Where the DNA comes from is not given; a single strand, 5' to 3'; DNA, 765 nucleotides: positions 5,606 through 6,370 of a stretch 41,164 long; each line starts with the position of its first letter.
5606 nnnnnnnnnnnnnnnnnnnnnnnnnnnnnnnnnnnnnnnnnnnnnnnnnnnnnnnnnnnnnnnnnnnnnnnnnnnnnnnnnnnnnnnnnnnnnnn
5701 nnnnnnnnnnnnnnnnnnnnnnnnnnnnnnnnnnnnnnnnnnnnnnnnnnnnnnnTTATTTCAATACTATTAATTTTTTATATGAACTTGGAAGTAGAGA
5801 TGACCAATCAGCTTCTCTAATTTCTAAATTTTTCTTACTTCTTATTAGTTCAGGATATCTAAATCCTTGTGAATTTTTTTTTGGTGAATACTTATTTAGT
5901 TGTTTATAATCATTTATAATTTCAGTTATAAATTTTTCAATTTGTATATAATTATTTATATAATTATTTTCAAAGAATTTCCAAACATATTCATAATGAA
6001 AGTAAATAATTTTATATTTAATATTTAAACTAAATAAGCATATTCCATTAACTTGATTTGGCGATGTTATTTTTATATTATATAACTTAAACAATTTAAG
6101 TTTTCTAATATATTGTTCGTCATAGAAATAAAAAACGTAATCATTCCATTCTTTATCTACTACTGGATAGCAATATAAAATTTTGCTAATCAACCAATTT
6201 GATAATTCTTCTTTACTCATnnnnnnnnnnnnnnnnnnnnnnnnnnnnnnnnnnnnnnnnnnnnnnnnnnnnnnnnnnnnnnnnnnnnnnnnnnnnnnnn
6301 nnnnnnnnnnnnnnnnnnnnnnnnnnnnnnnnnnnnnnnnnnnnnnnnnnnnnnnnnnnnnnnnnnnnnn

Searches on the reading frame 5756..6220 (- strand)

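Call 54: search_protein_families(library=pfam, alignment_id=A4, max_evalue=0.01)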
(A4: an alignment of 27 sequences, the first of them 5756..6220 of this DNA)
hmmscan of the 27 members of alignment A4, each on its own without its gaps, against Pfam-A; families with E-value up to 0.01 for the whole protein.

A. member 1, window:5756-6220:- (154 aa): 0 families

B. families by the number of members that match (of 27 scanned): 2 families
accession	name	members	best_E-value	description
PF02151.25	UVR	1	8.8e-06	UvrB/uvrC motif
PF25120.1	DUF7814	1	0.003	Domain of unknown function (DUF7814)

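Call 83: search_protein_families(library=phrogs, alignment_id=A4, max_evalue=0.001)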
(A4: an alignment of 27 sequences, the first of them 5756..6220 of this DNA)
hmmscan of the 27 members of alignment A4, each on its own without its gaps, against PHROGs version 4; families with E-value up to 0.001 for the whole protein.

A. member 1, window:5756-6220:- (154 aa): 0 families

B. families by the number of members that match (of 27 scanned): 1 family
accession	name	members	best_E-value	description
phrog_12005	-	1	8.8e-17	-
